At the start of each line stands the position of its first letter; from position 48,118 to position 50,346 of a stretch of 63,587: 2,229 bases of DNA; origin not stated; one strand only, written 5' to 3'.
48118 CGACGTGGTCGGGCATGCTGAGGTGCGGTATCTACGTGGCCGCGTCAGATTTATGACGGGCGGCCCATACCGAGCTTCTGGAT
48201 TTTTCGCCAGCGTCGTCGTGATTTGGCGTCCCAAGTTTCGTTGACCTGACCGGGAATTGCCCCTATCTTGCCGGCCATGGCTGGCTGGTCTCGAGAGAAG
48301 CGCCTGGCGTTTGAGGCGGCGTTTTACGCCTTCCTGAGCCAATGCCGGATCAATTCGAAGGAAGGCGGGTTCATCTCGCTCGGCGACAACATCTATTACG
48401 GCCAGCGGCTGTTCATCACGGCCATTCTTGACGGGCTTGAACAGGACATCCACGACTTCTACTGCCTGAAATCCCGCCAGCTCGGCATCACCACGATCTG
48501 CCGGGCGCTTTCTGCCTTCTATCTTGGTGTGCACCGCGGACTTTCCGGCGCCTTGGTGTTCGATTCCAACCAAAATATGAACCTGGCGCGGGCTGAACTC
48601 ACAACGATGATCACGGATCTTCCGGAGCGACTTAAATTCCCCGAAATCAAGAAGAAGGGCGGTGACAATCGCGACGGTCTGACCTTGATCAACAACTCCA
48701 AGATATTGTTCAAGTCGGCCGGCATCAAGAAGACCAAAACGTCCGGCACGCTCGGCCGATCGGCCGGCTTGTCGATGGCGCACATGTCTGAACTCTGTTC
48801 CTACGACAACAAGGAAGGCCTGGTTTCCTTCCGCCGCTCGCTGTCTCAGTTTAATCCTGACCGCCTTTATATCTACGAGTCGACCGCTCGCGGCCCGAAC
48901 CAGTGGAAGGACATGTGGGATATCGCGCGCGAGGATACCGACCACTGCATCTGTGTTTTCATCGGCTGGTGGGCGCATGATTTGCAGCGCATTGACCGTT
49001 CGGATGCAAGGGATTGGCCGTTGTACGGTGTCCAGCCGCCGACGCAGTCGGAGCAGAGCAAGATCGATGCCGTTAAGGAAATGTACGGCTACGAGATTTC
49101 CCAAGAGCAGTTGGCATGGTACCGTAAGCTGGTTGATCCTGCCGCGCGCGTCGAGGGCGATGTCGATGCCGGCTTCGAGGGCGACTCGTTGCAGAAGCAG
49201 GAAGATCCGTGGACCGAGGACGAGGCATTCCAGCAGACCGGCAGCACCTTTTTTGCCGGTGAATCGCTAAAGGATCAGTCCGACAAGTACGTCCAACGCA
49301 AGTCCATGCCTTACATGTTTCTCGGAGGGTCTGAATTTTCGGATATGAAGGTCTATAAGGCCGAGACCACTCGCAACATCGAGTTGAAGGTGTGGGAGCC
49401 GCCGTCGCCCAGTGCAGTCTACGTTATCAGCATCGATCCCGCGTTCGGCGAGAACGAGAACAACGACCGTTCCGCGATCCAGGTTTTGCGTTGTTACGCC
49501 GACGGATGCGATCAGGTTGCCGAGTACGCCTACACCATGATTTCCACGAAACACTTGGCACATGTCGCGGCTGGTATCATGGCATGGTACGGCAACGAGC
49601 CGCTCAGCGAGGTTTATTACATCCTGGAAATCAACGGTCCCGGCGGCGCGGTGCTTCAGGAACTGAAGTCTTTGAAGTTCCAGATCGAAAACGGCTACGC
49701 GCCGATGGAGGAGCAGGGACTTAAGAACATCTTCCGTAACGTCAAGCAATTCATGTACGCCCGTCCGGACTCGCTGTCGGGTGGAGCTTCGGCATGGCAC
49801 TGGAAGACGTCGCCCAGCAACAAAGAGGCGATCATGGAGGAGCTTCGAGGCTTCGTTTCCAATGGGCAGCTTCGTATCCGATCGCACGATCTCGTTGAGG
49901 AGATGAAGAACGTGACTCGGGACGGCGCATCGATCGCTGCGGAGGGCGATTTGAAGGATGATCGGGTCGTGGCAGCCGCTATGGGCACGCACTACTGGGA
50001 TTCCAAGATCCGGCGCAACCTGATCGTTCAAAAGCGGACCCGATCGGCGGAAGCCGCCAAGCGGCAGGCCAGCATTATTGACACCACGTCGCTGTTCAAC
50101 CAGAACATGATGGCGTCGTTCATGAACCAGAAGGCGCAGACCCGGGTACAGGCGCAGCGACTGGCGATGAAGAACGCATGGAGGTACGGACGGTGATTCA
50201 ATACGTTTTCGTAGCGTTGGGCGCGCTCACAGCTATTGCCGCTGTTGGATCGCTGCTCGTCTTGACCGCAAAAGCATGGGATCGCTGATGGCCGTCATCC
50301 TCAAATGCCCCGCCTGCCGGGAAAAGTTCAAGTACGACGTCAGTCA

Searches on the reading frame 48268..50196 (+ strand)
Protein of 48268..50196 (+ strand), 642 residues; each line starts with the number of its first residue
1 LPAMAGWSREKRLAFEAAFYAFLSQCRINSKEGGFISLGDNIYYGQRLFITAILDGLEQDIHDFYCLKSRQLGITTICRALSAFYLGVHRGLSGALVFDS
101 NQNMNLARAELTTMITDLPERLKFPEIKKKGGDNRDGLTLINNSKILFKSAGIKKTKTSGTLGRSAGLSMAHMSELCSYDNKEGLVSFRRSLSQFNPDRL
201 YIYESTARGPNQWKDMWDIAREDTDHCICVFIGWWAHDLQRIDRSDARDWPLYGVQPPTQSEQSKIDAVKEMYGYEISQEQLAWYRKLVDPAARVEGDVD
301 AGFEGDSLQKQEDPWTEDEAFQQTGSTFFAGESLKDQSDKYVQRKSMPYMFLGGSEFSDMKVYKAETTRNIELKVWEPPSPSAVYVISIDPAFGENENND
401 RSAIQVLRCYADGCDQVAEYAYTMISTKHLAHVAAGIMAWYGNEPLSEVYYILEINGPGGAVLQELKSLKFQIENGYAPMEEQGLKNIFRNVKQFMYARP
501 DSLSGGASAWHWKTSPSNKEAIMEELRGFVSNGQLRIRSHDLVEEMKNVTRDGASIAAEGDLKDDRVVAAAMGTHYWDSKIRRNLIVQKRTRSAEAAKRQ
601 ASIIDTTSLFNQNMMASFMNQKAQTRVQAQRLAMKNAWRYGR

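Call 3: search_protein_families(library=pfam, proteins=[window:48268-50196:+], max_evalue=0.01)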
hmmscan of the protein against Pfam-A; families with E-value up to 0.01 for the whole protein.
window:48268-50196:+ (642 aa): 1 family
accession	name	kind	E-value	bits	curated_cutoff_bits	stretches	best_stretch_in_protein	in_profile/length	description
PF17289.8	Terminase_6C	-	5.9e-05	23.5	22.6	1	387-569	1-147/155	Terminase RNaseH-like domain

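Call 4: search_protein_families(library=phrogs, proteins=[window:48268-50196:+], max_evalue=0.001)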
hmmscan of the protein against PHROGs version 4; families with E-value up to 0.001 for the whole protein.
window:48268-50196:+ (642 aa): 2 families
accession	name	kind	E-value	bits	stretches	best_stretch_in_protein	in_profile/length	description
phrog_38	-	head and packaging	1.2e-07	31.8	1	372-597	542-719/760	terminase large subunit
phrog_38407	-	unknown function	1.8e-07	31.5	1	309-568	100-339/370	-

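Call 10: search_dna_similar(query=window:48268-50196:+, collection=phages, mode=protein, max_rows=25)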
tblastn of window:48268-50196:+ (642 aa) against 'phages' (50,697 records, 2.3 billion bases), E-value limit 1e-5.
Records with a match: 187; places in all: 187; records where one place covers at least 80% of the query: 4.
Best place of each record, by identity: <60% 187.
By first word of the organism name: Stx2a-converting 78; Escherichia 69; Stx2-converting 12; Shigella 6; Stx 6; Bacteriophage 4; Stx1 4; Enterobacteria 4; Hydrogenobaculum 2; StxXX-converting 1; and 1 more.
By host as written in the record: - 98; Escherichia coli K514 (EHEC) 7; Escherichia coli O157:H7 4; Hydrogenobaculum 2; Shigella flexneri 2a 2; Shigella sonnei 2; Escherichia coli O157:H7 SH2026 2; Escherichia coli O157:H7 strain 981795 2; and 55 more.
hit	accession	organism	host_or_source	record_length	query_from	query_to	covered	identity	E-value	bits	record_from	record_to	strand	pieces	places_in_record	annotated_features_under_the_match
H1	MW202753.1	Bacteriophage sp.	Manatee Spring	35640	9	598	92%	37.2%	2e-100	342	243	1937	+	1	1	terminase large subunit | hypothetical protein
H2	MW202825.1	Bacteriophage sp.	Manatee Spring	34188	19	608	92%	35.1%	8e-93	320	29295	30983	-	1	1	terminase large subunit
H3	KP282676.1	Hydrogenobaculum phage 1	Hydrogenobaculum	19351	19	594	90%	31.3%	3e-75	268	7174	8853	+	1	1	hypothetical protein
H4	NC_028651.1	Hydrogenobaculum phage 1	Hydrogenobaculum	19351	19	594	90%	31.3%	3e-75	268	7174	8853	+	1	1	hypothetical protein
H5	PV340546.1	Escherichia phage PhiR5_2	Escherichia coli str. K-12 substr. ...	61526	67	569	78%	23.4%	2e-9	67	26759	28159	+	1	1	terminase subunit protein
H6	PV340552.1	Escherichia phage PhiR12_3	Escherichia coli ECOR13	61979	67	569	78%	23.4%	2e-9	67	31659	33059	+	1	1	hypothetical protein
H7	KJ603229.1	Shigella phage POCJ13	Shigella flexneri 2a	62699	67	569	78%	23.4%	2e-9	67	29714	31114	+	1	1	hypothetical protein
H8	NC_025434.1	Shigella phage POCJ13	Shigella flexneri 2a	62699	67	569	78%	23.4%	2e-9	67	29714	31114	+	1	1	terminase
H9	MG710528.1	Escherichia phage GER2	Escherichia coli O117:H7 strain 23169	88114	67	569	78%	23.4%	2e-9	67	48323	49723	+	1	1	hypothetical protein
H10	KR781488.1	Shigella phage Ss-VASD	Shigella sonnei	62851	67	569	78%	22.8%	4e-9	66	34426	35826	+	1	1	hypothetical protein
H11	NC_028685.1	Shigella phage Ss-VASD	Shigella sonnei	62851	67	569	78%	22.8%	4e-9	66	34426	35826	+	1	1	terminase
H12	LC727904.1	StxXX-converting phage Stx1_JNE110649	-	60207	67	569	78%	22.6%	5e-9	66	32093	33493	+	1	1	none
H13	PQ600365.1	Escherichia phage phiSTEC801-Stx1a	Escherichia sp.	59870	67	569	78%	22.6%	8e-9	65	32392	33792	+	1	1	terminase large subunit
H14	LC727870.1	Stx2a-converting phage Stx2a_EH0430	-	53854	67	564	78%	22.6%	3e-7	60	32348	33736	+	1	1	record has no annotation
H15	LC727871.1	Stx2a-converting phage Stx2a_EH0474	-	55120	67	564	78%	22.6%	3e-7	60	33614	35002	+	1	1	record has no annotation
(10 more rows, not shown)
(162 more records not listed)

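Call 87: find_related_loci(query=window:48268-50196:+, collection=viral_contigs, flank=10000)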
Query window:48268-50196:+ (642 aa) in viral_contigs; peptide patterns used: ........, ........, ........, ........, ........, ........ (x = any residue, [..] = any of these).
41 stretches matched a pattern; 38 encode a relative of the query (tblastn E <= 1e-3); 37 distinct loci.
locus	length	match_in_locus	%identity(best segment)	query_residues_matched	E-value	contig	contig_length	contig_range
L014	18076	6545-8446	86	4-638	0e+0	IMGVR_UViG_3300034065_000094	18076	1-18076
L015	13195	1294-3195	86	4-638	0e+0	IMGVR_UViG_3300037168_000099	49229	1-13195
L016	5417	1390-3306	79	1-642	0e+0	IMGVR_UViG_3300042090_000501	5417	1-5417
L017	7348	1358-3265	79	3-642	0e+0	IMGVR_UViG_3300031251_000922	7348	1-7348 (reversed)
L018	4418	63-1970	79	4-642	0e+0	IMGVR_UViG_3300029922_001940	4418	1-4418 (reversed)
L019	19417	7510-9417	78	3-642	0e+0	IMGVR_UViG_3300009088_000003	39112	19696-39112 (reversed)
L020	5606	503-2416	77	4-642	0e+0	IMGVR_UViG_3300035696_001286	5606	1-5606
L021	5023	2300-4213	77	4-642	0e+0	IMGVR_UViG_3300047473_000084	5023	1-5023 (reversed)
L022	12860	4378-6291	77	4-642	0e+0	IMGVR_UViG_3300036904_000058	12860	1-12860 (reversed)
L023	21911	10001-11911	75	3-642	0e+0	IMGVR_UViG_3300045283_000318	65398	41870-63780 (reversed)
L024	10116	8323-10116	79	3-604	0e+0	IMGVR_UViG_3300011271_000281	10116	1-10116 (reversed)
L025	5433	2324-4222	75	4-638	0e+0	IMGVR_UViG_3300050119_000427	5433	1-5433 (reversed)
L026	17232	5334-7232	75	4-638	0e+0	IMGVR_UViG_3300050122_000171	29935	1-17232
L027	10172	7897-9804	74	4-642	0e+0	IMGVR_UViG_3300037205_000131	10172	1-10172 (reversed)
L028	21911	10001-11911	71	4-642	0e+0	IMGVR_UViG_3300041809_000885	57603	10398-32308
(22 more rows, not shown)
